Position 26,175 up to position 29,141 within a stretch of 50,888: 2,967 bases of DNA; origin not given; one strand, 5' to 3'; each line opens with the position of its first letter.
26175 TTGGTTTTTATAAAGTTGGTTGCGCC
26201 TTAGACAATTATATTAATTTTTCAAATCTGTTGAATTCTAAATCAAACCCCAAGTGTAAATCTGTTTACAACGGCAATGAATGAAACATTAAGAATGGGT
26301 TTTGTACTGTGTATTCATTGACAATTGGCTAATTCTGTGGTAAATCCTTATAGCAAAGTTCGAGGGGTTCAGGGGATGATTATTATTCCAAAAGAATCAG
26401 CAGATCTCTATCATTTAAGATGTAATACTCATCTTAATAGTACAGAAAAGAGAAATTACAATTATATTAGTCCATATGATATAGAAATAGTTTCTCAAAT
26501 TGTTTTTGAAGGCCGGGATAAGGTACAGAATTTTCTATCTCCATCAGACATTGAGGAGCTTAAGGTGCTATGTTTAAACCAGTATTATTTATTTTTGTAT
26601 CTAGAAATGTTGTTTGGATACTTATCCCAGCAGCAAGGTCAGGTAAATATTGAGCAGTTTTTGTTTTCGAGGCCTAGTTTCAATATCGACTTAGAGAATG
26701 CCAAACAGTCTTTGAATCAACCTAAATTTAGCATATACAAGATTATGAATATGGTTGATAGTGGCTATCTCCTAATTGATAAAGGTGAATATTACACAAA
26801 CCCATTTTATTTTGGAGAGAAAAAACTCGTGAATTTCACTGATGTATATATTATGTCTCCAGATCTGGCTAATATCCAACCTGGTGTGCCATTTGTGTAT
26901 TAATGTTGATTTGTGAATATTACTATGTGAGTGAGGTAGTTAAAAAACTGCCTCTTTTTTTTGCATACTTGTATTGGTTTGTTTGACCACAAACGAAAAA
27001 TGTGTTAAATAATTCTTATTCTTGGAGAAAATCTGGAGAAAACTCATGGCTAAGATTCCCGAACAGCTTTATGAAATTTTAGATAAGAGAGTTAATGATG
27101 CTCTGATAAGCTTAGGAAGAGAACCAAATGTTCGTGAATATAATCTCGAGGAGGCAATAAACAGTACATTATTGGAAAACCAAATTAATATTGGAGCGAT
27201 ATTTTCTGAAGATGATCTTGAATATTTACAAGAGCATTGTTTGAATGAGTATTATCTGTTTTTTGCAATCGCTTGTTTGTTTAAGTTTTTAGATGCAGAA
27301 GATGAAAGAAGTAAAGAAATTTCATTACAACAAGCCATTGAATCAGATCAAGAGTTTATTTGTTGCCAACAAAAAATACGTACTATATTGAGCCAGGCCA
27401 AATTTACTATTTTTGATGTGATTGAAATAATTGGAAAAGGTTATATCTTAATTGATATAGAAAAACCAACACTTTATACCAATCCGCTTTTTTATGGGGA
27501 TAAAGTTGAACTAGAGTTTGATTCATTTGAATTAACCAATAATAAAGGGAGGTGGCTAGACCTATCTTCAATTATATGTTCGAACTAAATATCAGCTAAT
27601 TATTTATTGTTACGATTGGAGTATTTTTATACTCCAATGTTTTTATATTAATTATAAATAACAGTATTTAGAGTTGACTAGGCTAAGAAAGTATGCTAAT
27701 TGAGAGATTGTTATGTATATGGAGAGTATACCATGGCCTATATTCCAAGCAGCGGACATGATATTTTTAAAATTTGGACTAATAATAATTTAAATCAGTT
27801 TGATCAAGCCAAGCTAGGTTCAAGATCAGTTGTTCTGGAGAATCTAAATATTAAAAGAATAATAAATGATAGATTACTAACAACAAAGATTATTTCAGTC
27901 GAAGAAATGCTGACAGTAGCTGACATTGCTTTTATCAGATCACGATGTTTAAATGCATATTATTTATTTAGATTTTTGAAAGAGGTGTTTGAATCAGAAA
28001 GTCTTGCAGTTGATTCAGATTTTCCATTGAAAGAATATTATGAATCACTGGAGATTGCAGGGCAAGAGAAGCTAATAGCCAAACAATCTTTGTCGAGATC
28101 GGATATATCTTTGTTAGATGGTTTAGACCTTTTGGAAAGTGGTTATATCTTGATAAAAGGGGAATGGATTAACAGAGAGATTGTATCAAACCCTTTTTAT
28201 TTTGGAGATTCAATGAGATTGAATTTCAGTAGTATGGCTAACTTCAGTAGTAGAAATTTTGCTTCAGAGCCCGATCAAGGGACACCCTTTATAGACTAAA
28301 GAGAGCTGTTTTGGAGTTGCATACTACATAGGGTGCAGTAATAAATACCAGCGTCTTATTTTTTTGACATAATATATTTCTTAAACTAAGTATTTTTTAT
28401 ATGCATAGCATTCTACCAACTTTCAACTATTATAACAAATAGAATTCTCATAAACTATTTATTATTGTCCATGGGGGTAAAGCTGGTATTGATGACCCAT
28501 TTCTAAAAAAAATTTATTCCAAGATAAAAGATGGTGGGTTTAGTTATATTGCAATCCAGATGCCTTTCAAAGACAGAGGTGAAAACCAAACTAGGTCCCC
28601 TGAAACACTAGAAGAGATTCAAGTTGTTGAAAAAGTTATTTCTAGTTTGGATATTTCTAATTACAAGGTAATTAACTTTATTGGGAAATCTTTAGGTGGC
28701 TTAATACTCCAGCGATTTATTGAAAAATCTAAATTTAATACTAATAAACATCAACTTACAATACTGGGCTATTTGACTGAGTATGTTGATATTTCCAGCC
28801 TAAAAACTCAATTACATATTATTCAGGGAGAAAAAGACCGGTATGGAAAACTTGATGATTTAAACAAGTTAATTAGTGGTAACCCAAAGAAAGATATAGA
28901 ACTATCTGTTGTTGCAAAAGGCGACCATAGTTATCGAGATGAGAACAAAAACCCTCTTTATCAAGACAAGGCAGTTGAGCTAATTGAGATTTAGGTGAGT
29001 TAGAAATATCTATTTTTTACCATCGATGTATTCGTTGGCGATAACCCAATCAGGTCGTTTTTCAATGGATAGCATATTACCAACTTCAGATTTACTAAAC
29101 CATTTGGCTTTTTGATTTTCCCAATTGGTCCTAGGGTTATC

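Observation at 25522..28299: Tandem array of four divergent paralogs (fifth copy at 40285..40800) of an unrecognised cytoplasmic protein family, divergent from a MacB-type ABC operon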

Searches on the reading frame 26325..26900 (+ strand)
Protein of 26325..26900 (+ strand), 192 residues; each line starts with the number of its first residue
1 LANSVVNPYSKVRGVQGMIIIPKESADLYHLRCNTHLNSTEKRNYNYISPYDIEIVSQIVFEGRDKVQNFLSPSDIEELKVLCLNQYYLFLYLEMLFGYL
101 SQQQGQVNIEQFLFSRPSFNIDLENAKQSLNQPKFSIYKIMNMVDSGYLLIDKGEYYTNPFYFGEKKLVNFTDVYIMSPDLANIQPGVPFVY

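Call 6: search_protein_families(library=pfam, proteins=[window:26325-26900:+], max_evalue=1)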
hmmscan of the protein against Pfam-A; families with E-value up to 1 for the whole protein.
window:26325-26900:+ (192 aa): 1 family
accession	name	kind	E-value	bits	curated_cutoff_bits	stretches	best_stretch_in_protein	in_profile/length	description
PF12230.13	PRP21_like_P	-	0.022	15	28.2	1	39-86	34-81/213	Pre-mRNA splicing factor PRP21 like protein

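Call 8: search_protein_families(library=ncbifam, proteins=[window:26325-26900:+], max_evalue=1)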
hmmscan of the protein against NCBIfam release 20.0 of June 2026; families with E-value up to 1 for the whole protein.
window:26325-26900:+ (192 aa): 0 families

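Call 9: search_protein_families(library=padloc, proteins=[window:26325-26900:+], max_evalue=1)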
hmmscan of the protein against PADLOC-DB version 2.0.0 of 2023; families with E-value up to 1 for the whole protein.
window:26325-26900:+ (192 aa): 1 family
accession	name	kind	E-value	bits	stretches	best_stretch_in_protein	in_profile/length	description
PDLC02245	AbiEi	-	0.0028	15.4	1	127-175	15-61/194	AbiEi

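Call 24: search_protein_families(library=phrogs, proteins=[window:26376-26900:+], max_evalue=1)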
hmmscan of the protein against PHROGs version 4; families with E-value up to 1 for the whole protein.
window:26376-26900:+ (175 aa): 0 families

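Call 62: find_related_loci(query=window:26376-26900:+, collection=viral_contigs, flank=5000)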
Query window:26376-26900:+ (175 aa) in viral_contigs; peptide patterns used: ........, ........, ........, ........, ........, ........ (x = any residue, [..] = any of these).
11 stretches matched a pattern, but none encodes a relative of the query by tblastn (E <= 1e-3).

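Call 64: predict_structure(alignment_id=A3)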
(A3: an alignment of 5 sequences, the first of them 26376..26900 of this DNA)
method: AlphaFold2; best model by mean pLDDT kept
length: 175 residues; sequences in the alignment: 5
mean_pLDDT: 57.6   pTM: 0.51
mean pLDDT of the five models: 57.6, 56.7, 55.0, 54.5, 51.0
residues with pLDDT >= 90: 0; 70-90: 48; 50-70: 76; < 50: 51
segments of 3 or more residues with pLDDT < 50: 1-35, 164-175
pLDDT, mean of each block of 10 residues (from residue 1): 38 45 36 46 52 59 54 58 53 59 76 78 72 73 75 73 44 32
secondary structure, 60 per line:
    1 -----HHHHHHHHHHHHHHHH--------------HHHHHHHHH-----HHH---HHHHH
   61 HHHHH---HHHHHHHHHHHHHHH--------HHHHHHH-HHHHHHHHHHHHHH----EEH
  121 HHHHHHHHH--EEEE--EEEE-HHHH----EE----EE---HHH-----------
elements in order: H6-21 H36-44 H56-65 H69-83 H92-98 H100-113 H120-129 E132-135 E138-141 H143-146

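Call 67: fold_search(model_id=the predicted structure, library=pdb)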
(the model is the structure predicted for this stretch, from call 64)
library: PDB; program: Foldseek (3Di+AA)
matches with E <= 10: 16; with E <= 0.001: 0
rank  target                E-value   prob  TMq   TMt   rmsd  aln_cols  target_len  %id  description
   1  9rif_J                2.3e+00  0.07  0.20  0.30  13.0       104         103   12  The histone fold domain heterodimer of oocyst rupture proteins 1 and 2 from Plasmodium berghei (released 2026-01-21)
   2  5zbs_A                3.1e+00  0.04  0.14  0.09   5.7        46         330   11  Crystal Structure of Kinesin-3 KIF13B motor Y73C mutant (released 2018-05-30)
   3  5y26_B                4.2e+00  0.04  0.17  0.27  13.3        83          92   14  Crystal structure of native Dpb4-Dpb3 (released 2018-01-24)
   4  3fnr                  4.5e+00  0.02  0.16  0.07  15.6       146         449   12  CRYSTAL STRUCTURE OF PUTATIVE ARGINYL T-RNA SYNTHETASE FROM Campylobacter jejuni; (released 2009-01-27)
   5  8v10_C                4.8e+00  0.02  0.13  0.22  15.2        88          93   12  Structure of a Saccharomyces cerevisiae Mps1 peptide bound to dwarf Ndc80 Complex (released 2024-05-15)
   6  5dd8_A                5.4e+00  0.03  0.17  0.18  14.1       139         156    9  The Crystal structure of HucR mutant (HucR-E48Q) from Deinococcus radiodurans (released 2015-09-09)
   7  6c0f_n                5.7e+00  0.01  0.14  0.09  17.7       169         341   14  Yeast nucleolar pre-60S ribosomal subunit (state 2) (released 2018-03-14)
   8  6y2r_B                7.3e+00  0.02  0.17  0.12  12.5       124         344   12  Escherichia coli R255A RnlA endoribonuclease (single alanine mutant of RnlA) (released 2021-05-12)
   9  9moj_A                7.3e+00  0.01  0.13  0.14  15.1       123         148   11  Saccharolobus solfataricus GINS tetramer (released 2025-04-23)
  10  4q2y_A                7.3e+00  0.01  0.13  0.06  17.2       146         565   10  Crystal structure of Arginyl-tRNA synthetase (released 2014-07-23)
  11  5zbs_C                8.3e+00  0.02  0.13  0.08   5.6        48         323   12  Crystal Structure of Kinesin-3 KIF13B motor Y73C mutant (released 2018-05-30)
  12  5zbr_C                8.3e+00  0.02  0.13  0.08   8.1        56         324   11  Crystal Structure of Kinesin-3 KIF13B motor domain in AMPPNP form (released 2018-05-30)
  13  8wvz_D                8.8e+00  0.01  0.15  0.06  16.9       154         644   10  Structure of ADP-Form AsfvPrimPol Hexamer (released 2024-10-30)
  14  1f7u_A                9.9e+00  0.01  0.18  0.06  15.8       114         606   16  CRYSTAL STRUCTURE OF THE ARGINYL-TRNA SYNTHETASE COMPLEXED WITH THE TRNA(ARG) AND L-ARG (released 2001-06-27)
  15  6k1a_B                9.9e+00  0.01  0.14  0.12  12.1        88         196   12  Crystal structure of EXD2 exonuclease domain soaked in Mn and Mg (released 2019-05-22)
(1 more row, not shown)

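Call 69: find_related_loci(query=A4, collection=viral_contigs, flank=5000)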
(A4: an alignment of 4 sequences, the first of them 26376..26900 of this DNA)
Query A4 (175 aa) in viral_contigs; peptide patterns used: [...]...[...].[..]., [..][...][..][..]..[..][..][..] (x = any residue, [..] = any of these).
162 stretches matched a pattern, but none encodes a relative of the query by tblastn (E <= 1e-3).
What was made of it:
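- On Phage-encoded protein families (PHROGs / BFVD): IMG/VR scans were empty (calls 62, 69).
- There is no relative in IMG/VR contigs (calls 62, 69).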

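Call 70: find_related_loci(query=A4, collection=metagenome_contigs, flank=8000)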
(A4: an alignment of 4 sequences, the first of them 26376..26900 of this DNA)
Query A4 (175 aa) in metagenome_contigs; peptide patterns used: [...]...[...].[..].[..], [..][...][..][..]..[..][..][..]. (x = any residue, [..] = any of these).
139 stretches matched a pattern, but none encodes a relative of the query by tblastn (E <= 1e-3).

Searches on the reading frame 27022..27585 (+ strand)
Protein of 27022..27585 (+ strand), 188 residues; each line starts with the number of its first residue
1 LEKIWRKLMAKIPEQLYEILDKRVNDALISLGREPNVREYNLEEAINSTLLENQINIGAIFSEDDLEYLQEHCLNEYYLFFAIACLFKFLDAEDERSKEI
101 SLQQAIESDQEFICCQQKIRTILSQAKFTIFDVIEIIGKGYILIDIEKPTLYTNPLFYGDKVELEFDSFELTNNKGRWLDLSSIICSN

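Call 6: search_protein_families(library=pfam, proteins=[window:27022-27585:+], max_evalue=1)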
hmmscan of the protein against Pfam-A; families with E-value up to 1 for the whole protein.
window:27022-27585:+ (188 aa): 2 families
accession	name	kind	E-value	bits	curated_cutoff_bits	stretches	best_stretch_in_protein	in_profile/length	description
PF02201.23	SWIB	-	0.062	13.5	25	1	107-139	39-72/74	SWIB/MDM2 domain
PF08125.19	Mannitol_dh_C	-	0.11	12.5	30.7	1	70-127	108-167/190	Mannitol dehydrogenase C-terminal domain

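Call 8: search_protein_families(library=ncbifam, proteins=[window:27022-27585:+], max_evalue=1)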
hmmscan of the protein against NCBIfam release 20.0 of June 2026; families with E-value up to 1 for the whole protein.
window:27022-27585:+ (188 aa): 2 families
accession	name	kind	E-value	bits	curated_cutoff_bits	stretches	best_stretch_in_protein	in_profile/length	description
NF004991.0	PRK06370.1-3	subfamily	0.095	11.2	620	1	22-45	289-312/509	FAD-containing oxidoreductase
NF002577.0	PRK02228.1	equivalog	0.13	12.9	112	0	8-37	55-84/101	V-type ATP synthase subunit F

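Call 9: search_protein_families(library=padloc, proteins=[window:27022-27585:+], max_evalue=1)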
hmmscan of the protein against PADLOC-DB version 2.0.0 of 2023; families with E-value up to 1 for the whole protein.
window:27022-27585:+ (188 aa): 0 families

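Call 23: search_solved_structures(query=A2, max_evalue=10, show_alignments=2)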
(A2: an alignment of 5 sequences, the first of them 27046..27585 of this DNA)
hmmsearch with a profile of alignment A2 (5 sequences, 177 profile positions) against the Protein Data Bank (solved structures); distinct sequences matched with E-value up to 10: 1.
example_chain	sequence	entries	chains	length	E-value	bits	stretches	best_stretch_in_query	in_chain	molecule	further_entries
8zn8_A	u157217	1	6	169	5.4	9.7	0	12-54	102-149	Ferritin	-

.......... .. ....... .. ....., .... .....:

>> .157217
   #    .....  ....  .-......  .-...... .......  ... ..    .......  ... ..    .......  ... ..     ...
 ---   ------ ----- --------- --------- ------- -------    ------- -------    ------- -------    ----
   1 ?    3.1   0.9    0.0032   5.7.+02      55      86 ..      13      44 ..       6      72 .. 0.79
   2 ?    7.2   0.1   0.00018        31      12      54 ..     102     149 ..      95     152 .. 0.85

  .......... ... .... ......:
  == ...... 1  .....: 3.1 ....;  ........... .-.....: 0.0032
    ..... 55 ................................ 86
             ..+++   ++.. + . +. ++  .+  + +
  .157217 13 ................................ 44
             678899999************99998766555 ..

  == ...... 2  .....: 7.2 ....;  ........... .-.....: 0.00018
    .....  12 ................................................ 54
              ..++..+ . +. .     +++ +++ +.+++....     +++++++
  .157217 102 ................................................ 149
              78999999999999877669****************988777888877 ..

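Call 24: search_protein_families(library=phrogs, proteins=[window:27046-27585:+], max_evalue=1)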
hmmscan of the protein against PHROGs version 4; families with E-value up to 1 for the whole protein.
window:27046-27585:+ (180 aa): 1 family
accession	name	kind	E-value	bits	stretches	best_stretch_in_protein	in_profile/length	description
phrog_20908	-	unknown function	0.2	12.9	1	114-146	5-37/102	-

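Call 30: predict_structure(alignment_id=A2)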
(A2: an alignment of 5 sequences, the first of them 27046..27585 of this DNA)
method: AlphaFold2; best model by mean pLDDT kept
length: 180 residues; sequences in the alignment: 5
mean_pLDDT: 62.8   pTM: 0.61
mean pLDDT of the five models: 62.8, 57.1, 56.6, 55.5, 47.2
residues with pLDDT >= 90: 0; 70-90: 75; 50-70: 63; < 50: 42
segments of 3 or more residues with pLDDT < 50: 1-24, 159-162, 173-180
pLDDT, mean of each block of 10 residues (from residue 1): 34 43 47 66 53 76 77 70 57 79 83 71 69 69 77 68 51 40
secondary structure, 60 per line:
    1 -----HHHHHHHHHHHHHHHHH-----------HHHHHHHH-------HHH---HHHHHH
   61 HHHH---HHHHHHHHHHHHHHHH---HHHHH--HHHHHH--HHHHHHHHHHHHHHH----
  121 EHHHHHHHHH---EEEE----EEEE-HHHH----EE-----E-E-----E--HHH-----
elements in order: H6-22 H34-41 H55-64 H68-83 H87-91 H94-99 H102-116 H122-130 E134-137 E142-145 H147-150
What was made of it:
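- Two AF2 models give the same order of secondary-structure elements, and confidence is highest over the conserved core (pLDDT 70-83): calls 30, 64. Both AF2 models place a helix followed by a beta-hairpin there, with the best pLDDT (calls 30, 64).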

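Call 33: fold_search(model_id=the predicted structure, library=pdb)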
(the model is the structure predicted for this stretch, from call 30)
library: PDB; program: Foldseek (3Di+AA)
matches with E <= 10: 81; with E <= 0.001: 0
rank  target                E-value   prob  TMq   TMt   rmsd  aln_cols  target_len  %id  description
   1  8fid                  9.5e-01  0.08  0.21  0.11  12.5       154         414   15  Crystal Structure of Erwinia tracheiphila CYP114 in complex with ent-kaurenoic acid (Crystal Form 2) (released 2023-07-05)
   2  8fie                  1.4e+00  0.06  0.19  0.11  11.3       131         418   16  Crystal Structure of Erwinia tracheiphila CYP114 mutant - A261D (released 2023-07-05)
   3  2eho_E                1.9e+00  0.01  0.13  0.12  19.1       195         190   13  Crystal structure of human GINS complex (released 2007-06-19)
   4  8iql_A                2.4e+00  0.03  0.15  0.18  12.4       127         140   17  Structural basis of the specificity and interaction mechanism of Bmf binding to pro-survival proteins (released 2023-08-23)
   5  8kgr_B                2.5e+00  0.03  0.19  0.07  12.1       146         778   13  Structure of African swine fever virus topoisomerase II in complex with dsDNA (released 2024-04-03)
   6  3eje_B                2.7e+00  0.06  0.20  0.12  11.1       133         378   10  Crystal Structure of P450BioI in complex with octadec-9Z-enoic acid ligated Acyl Carrier Protein (released 2008-10-07)
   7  3eje_D                3.0e+00  0.03  0.17  0.10  13.2       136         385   15  Crystal Structure of P450BioI in complex with octadec-9Z-enoic acid ligated Acyl Carrier Protein (released 2008-10-07)
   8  2eho_I                3.2e+00  0.02  0.15  0.14  18.6       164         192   12  Crystal structure of human GINS complex (released 2007-06-19)
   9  3r1x_B                3.2e+00  0.02  0.11  0.08  14.3       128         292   13  Crystal structure of 2-oxo-3-deoxygalactonate kinase from Klebsiella pneumoniae (released 2011-04-13)
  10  8kgn_B                3.4e+00  0.02  0.19  0.06  12.1       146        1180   13  Structure of African swine fever virus topoisomerase II in complex with dsDNA (released 2024-04-03)
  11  8kgm_B                3.4e+00  0.02  0.19  0.06  12.1       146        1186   13  Structure of African swine fever virus topoisomerase II in complex with dsDNA (released 2024-04-03)
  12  1b47_A                3.4e+00  0.02  0.15  0.09  17.8       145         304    9  STRUCTURE OF THE N-TERMINAL DOMAIN OF CBL IN COMPLEX WITH ITS BINDING SITE IN ZAP-70 (released 1999-04-27)
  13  9bh1                  3.7e+00  0.03  0.17  0.10  14.3       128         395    9  Apo GltPh, intermediate outward-facing state (released 2025-03-12)
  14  7ngh_A                3.7e+00  0.03  0.16  0.09  15.3       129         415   11  Structure of glutamate transporter homologue in complex with Sybody (released 2021-09-15)
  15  7ugj                  3.7e+00  0.02  0.14  0.08  16.7       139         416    9  TBOA-bound GltPh RSMR mutant in OFS state (released 2023-03-29)
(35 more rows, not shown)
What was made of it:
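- The best such hits are GntR at E 7.2 and HucR at E 5.4 (calls 33, 67).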

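Call 63: fold_search(model_id=the predicted structure, library=viral)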
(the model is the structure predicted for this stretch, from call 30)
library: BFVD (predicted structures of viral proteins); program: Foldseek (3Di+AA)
matches with E <= 10: 140; with E <= 0.001: 0
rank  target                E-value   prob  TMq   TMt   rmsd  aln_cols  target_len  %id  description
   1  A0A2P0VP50            5.4e-01  0.07  0.15  0.13  17.2       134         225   11  Uncharacterized protein [Tetraselmis virus 1]
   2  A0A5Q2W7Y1            5.8e-01  0.08  0.14  0.22  11.2       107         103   13  (no name in the UniProt tables at hand)
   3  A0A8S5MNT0            7.4e-01  0.04  0.16  0.10  28.7       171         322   12  Uncharacterized protein (Fragment) [Siphoviridae sp. ctf6e2]
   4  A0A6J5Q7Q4            1.1e+00  0.06  0.15  0.20  10.3       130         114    9  Uncharacterized protein [uncultured Caudovirales phage]
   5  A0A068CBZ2            1.1e+00  0.44  0.15  0.64   1.3        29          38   21  Uncharacterized protein [Listeria phage LMTA-148]
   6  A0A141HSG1            1.1e+00  0.03  0.15  0.09  16.5       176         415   13  (no name in the UniProt tables at hand)
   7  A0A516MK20            1.4e+00  0.03  0.15  0.13  15.2       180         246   13  (no name in the UniProt tables at hand)
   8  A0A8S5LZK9            1.5e+00  0.06  0.14  0.13  17.3        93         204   13  Uncharacterized protein [Siphoviridae sp. ctqw35]
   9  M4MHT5                2.2e+00  0.07  0.13  0.06   9.8        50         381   14  (no name in the UniProt tables at hand)
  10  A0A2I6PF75            2.2e+00  0.07  0.12  0.04   7.9        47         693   21  Long tail fiber protein Gp37 [Proteus phage phiP4-3]
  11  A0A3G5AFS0            2.2e+00  0.05  0.13  0.03  10.6        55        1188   27  Uncharacterized protein [Solivirus sp.]
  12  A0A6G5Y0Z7            2.2e+00  0.03  0.17  0.17  15.6       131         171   15  (no name in the UniProt tables at hand)
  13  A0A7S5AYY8            2.2e+00  0.03  0.17  0.17  16.4       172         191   12  Uncharacterized protein [Pseudomonas phage Iggy]
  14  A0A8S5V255            2.2e+00  0.03  0.13  0.06  15.8       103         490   12  Collagen I alpha 1 [Myoviridae sp. ctncN39]
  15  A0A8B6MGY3            2.2e+00  0.02  0.17  0.08  16.5       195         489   11  (no name in the UniProt tables at hand)
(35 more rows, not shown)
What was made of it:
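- On Phage-encoded protein families (PHROGs / BFVD): The best BFVD Foldseek hit has E 0.54 (call 63).
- Tried and rejected: Nothing below E 0.5 (calls 33, 63, 67).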

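Call 87: search_protein_families(library=pfam, alignment_id=A2, max_evalue=10)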
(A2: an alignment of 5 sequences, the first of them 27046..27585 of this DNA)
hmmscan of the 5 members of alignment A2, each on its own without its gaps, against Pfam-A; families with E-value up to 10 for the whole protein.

A. member 1, window:27046-27585:+ (180 aa): 2 families
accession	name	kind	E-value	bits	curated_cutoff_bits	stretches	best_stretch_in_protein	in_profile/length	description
PF02201.23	SWIB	-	0.06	13.6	25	1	99-131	39-72/74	SWIB/MDM2 domain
PF08125.19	Mannitol_dh_C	-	0.099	12.6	30.7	1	62-119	108-167/190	Mannitol dehydrogenase C-terminal domain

B. families by the number of members that match (of 5 scanned): 4 families
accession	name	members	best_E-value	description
PF12230.13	PRP21_like_P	1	0.019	Pre-mRNA splicing factor PRP21 like protein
PF02201.23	SWIB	1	0.06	SWIB/MDM2 domain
PF23112.1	PUB62-63_C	1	0.071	U-box protein 62/63 C-terminal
PF08125.19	Mannitol_dh_C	1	0.099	Mannitol dehydrogenase C-terminal domain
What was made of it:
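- No Pfam Imm/SUKH or other immunity family is matched (calls 6, 87).
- Tried and rejected: No Pfam support (calls 6, 87).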

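Call 88: search_protein_families(library=padloc, alignment_id=A2, max_evalue=10)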
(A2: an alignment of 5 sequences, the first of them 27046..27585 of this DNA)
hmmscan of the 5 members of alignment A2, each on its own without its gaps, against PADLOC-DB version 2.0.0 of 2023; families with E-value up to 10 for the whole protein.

A. member 1, window:27046-27585:+ (180 aa): 0 families

B. families by the number of members that match (of 5 scanned): 2 families
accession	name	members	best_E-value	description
PDLC02245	AbiEi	1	0.0023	AbiEi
PDLC00208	KwaA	1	0.011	Unknown function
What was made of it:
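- The AbiEi hit occurs in only 1 of 5 members (call 88).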

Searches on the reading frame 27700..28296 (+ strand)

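Call 6: search_protein_families(library=pfam, proteins=[window:27700-28296:+], max_evalue=1)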
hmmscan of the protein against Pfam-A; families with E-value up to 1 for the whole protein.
window:27700-28296:+ (199 aa): 1 family
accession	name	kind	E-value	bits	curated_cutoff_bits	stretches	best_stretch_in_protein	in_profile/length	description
PF23112.1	PUB62-63_C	-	0.084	13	27.1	1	74-94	25-45/59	U-box protein 62/63 C-terminal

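Call 8: search_protein_families(library=ncbifam, proteins=[window:27700-28296:+], max_evalue=1)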
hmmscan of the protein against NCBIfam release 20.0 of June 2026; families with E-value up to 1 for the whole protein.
window:27700-28296:+ (199 aa): 0 families

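Call 9: search_protein_families(library=padloc, proteins=[window:27700-28296:+], max_evalue=1)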
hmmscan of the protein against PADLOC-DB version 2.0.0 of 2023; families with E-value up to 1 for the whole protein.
window:27700-28296:+ (199 aa): 0 families

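Call 24: search_protein_families(library=phrogs, proteins=[window:27733-28296:+], max_evalue=1)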
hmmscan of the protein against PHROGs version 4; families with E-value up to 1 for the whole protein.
window:27733-28296:+ (188 aa): 1 family
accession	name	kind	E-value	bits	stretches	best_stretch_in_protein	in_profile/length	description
phrog_34230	-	unknown function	0.37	11.5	1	61-104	142-185/219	-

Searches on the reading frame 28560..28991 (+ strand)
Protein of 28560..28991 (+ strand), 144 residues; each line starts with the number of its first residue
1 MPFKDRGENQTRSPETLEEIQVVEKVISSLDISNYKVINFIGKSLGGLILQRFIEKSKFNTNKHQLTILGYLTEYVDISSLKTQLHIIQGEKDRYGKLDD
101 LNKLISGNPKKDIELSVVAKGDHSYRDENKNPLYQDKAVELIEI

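Call 6: search_protein_families(library=pfam, proteins=[window:28560-28991:+], max_evalue=1)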
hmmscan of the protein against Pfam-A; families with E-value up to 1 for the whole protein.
window:28560-28991:+ (144 aa): 5 families
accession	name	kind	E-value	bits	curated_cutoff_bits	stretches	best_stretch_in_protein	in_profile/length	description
PF20408.4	Abhydrolase_11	-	1.3e-09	38.5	27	1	7-138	47-180/193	Alpha/beta hydrolase domain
PF06028.17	DUF915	-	0.007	16.2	22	1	17-119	83-191/255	Alpha/beta hydrolase of unknown function (DUF915)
PF05057.20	DUF676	-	0.015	15.2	20.3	1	22-63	62-105/217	Putative serine esterase (DUF676)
PF12146.15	Hydrolase_4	-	0.054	13.2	27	0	80-125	189-234/239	Serine aminopeptidase, S33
PF02089.21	Palm_thioest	-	0.11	12.6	26.8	1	22-67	57-105/254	Palmitoyl protein thioesterase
